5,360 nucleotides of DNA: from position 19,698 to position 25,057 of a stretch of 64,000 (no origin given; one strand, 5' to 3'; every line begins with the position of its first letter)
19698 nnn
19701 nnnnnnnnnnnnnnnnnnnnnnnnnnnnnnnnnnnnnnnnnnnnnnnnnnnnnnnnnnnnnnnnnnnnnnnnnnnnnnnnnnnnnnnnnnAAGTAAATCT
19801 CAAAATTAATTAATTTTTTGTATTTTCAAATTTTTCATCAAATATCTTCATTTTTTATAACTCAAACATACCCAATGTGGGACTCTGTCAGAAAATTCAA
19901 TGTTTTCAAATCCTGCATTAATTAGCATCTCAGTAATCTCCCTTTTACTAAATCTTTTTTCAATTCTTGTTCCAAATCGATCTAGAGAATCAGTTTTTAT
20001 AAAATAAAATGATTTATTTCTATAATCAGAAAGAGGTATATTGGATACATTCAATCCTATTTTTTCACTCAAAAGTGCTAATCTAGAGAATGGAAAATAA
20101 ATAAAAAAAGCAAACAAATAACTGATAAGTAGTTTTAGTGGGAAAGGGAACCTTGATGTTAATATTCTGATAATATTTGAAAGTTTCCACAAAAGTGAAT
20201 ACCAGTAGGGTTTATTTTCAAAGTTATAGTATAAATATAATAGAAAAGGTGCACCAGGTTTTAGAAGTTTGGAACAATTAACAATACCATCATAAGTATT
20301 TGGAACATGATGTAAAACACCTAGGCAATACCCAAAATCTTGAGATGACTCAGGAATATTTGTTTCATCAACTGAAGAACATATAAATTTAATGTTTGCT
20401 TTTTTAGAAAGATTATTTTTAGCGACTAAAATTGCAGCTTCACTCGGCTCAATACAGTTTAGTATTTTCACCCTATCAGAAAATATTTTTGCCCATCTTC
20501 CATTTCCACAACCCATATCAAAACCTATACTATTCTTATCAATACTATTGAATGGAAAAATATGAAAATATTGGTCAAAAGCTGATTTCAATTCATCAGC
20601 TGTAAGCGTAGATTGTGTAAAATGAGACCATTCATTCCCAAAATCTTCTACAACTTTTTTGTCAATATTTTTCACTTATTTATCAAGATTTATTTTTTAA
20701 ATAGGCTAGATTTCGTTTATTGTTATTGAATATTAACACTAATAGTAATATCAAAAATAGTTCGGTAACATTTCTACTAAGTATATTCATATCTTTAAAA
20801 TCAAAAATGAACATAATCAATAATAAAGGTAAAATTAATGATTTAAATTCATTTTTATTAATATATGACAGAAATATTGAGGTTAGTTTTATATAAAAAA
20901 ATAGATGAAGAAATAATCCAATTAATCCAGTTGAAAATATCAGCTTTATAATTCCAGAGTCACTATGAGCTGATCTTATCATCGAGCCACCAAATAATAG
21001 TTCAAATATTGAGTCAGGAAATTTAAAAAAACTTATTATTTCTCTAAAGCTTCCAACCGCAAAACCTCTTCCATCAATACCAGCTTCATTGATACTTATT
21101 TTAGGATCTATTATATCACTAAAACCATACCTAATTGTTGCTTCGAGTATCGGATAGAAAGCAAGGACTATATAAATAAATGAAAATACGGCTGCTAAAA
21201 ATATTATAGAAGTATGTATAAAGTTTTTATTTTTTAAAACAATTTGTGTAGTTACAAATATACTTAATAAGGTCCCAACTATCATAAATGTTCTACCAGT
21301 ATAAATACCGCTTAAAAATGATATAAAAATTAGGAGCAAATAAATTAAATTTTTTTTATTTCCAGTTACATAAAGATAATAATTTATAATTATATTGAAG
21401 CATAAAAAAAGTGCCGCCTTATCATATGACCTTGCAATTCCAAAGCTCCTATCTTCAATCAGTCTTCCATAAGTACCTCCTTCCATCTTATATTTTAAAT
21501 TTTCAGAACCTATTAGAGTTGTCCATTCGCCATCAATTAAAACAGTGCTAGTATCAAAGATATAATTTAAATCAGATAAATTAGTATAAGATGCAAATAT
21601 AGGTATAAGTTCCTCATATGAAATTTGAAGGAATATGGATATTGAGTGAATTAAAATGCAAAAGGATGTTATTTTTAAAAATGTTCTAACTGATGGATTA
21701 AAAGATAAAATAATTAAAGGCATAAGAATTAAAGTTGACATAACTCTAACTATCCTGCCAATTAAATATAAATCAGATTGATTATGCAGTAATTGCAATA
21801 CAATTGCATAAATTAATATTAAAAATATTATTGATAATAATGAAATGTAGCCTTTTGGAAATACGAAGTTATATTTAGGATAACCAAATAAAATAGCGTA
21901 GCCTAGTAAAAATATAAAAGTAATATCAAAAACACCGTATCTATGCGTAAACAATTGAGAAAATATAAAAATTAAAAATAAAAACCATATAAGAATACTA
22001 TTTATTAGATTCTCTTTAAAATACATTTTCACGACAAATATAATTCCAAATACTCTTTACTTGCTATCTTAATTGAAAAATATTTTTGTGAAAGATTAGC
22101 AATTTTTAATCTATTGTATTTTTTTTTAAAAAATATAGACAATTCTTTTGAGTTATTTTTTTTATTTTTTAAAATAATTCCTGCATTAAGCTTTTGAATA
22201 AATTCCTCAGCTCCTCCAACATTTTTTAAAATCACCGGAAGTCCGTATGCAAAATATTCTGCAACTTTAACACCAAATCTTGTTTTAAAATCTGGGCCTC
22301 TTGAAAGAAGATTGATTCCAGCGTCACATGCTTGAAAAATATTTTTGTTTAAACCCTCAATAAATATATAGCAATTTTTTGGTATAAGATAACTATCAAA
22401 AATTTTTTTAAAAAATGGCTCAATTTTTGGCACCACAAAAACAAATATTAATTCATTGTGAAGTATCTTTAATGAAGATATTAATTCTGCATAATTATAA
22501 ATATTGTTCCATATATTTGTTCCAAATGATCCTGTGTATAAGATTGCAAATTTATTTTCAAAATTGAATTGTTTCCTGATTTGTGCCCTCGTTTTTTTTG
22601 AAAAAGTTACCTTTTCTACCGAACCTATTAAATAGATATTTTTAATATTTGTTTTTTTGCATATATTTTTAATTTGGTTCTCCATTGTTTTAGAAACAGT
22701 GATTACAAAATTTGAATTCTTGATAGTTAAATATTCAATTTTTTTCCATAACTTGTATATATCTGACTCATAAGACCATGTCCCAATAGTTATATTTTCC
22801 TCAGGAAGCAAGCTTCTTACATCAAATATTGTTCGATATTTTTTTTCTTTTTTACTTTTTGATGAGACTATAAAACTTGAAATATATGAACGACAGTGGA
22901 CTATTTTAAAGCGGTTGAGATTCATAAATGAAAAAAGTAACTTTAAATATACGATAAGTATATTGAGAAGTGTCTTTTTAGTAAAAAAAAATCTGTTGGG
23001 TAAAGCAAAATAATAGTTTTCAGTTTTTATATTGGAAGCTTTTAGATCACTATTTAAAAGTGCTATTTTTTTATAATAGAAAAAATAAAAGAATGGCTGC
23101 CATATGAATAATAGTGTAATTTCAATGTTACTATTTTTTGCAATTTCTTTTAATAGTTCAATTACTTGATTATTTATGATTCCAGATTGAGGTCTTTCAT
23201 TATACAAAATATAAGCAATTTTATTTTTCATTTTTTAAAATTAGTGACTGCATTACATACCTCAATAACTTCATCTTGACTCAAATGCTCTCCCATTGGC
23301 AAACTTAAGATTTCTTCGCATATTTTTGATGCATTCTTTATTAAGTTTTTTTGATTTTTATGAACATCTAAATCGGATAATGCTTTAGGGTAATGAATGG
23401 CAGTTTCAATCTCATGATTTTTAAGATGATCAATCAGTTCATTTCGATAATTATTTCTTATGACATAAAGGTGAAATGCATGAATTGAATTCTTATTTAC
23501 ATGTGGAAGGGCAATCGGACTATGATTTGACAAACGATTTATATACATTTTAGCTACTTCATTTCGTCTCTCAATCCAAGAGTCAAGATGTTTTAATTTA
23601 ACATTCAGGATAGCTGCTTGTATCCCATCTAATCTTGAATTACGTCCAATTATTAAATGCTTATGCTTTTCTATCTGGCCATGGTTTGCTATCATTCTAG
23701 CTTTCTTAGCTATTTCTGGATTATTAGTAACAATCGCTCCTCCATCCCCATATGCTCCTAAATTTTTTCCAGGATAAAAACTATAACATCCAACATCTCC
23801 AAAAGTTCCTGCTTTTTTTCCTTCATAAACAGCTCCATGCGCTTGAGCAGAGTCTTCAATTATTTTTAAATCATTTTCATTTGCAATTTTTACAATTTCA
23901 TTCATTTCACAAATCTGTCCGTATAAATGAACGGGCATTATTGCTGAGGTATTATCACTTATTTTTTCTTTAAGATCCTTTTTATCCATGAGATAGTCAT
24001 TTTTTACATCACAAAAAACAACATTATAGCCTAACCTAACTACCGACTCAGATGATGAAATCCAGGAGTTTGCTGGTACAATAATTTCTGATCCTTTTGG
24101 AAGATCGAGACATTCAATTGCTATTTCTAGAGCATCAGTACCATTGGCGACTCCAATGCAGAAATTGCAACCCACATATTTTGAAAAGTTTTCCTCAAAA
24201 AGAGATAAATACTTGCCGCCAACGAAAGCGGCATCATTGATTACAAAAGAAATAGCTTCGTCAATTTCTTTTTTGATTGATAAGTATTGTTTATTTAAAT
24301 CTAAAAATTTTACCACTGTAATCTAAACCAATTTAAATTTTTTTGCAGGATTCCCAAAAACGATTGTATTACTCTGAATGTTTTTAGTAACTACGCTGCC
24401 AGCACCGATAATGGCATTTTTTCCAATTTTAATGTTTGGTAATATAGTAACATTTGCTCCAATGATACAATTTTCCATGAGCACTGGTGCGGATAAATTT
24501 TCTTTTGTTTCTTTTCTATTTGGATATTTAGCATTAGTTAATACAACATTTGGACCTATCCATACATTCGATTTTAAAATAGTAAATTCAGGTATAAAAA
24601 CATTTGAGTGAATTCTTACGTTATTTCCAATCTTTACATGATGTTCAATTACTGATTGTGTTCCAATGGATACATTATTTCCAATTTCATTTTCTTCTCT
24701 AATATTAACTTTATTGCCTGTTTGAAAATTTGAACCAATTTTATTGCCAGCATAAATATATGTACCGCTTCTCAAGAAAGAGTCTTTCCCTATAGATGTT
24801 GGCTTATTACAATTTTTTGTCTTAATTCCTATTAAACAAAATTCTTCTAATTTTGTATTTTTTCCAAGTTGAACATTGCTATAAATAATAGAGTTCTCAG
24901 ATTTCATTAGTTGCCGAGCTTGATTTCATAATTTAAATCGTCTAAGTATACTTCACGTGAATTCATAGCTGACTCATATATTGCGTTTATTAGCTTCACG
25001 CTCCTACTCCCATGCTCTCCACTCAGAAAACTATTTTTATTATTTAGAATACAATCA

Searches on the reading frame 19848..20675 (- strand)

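Call 8: search_protein_families(library=pfam, proteins=[window:19848-20675:-], max_evalue=0.001)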
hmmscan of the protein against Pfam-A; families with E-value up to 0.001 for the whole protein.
window:19848-20675:- (275 aa): 5 families
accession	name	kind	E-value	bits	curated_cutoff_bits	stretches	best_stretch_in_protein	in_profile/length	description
PF08241.18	Methyltransf_11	-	1.5e-14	54.8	21.2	1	53-144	2-93/95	Methyltransferase domain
PF13649.12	Methyltransf_25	-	1.1e-12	48.9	27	1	53-141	3-96/97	Methyltransferase domain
PF08242.18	Methyltransf_12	-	4.4e-10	40.6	30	1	53-143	2-97/98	Methyltransferase domain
PF13489.12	Methyltransf_23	-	6.7e-08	32.9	27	1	42-146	15-116/164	Methyltransferase domain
PF13847.12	Methyltransf_31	-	1e-05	25.7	27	1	47-145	3-108/145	Methyltransferase domain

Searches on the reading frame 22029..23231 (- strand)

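Call 8: search_protein_families(library=pfam, proteins=[window:22029-23231:-], max_evalue=0.001)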
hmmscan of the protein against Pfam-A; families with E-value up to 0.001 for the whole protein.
window:22029-23231:- (400 aa): 3 families
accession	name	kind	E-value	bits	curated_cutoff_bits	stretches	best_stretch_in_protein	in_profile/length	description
PF00534.26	Glycos_transf_1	-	1.1e-07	32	26.4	1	217-360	4-144/172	Glycosyl transferases group 1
PF13439.12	Glyco_transf_4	-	4.6e-06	27.2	28.5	1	72-189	38-150/170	Glycosyltransferase Family 4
PF13692.12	Glyco_trans_1_4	-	1.2e-05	26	27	1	297-357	72-127/142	Glycosyl transferases group 1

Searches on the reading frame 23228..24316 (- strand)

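Call 5: search_protein_families(library=pfam, proteins=[window:23228-24316:-], max_evalue=0.01)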
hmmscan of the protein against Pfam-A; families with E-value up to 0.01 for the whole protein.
window:23228-24316:- (362 aa): 6 families
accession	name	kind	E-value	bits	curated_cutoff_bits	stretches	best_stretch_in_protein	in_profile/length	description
PF01041.23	DegT_DnrJ_EryC1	-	4.6e-109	365.4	19.8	1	14-357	3-359/360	DegT/DnrJ/EryC1/StrS aminotransferase family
PF00155.27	Aminotran_1_2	-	2.6e-07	30.6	19.7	1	54-215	69-250/361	Aminotransferase class I and II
PF00266.25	Aminotran_5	-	2e-06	27.5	21.5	1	56-161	67-181/371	Aminotransferase class-V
PF01053.26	Cys_Met_Meta_PP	-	0.00044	19.4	27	1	39-214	56-231/381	Cys/Met metabolism PLP-dependent enzyme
PF06338.17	ComK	-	0.00055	20.1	22.3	1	119-171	6-62/152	ComK protein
PF01212.27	Beta_elim_lyase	-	0.0069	16.2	27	0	26-163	23-176/288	Beta-eliminating lyase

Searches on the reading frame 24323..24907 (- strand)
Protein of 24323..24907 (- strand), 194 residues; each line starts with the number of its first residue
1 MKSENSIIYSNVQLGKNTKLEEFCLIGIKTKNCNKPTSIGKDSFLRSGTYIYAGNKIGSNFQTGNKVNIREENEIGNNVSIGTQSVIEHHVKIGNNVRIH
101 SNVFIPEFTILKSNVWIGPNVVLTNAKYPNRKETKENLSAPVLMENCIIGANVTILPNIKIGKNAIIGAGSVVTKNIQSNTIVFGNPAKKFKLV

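Call 5: search_protein_families(library=pfam, proteins=[window:24323-24907:-], max_evalue=0.01)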
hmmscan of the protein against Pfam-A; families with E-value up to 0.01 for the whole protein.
window:24323-24907:- (194 aa): 7 families
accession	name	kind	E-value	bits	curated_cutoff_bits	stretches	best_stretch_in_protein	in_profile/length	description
PF00132.30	Hexapep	-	3.5e-31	106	27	2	141-175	2-36/36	Bacterial transferase hexapeptide (six repeats)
PF14602.12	Hexapep_2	-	4.1e-16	58.8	27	2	145-175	6-34/34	Hexapeptide repeat of succinyl-transferase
PF25084.1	LbH_EIF2B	-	7.6e-16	58.5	54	2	33-123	18-105/105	EIF2B subunit epsilon LbH domain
PF25247.1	LbH_GLGC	-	0.00012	22.4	27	0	37-104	32-98/135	GLGC left-handed parallel beta-helix domain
PF24894.1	Hexapep_GlmU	-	0.00016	22.2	23.3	0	83-120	50-86/104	GlmU-like, C-terminal hexapeptide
PF21711.3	DCTN5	-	0.00047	20.3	40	0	66-112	101-147/182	Dynactin subunit 5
PF25087.1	GMPPB_C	-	0.0017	18.5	39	0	67-95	11-39/110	GMPPB C-terminal domain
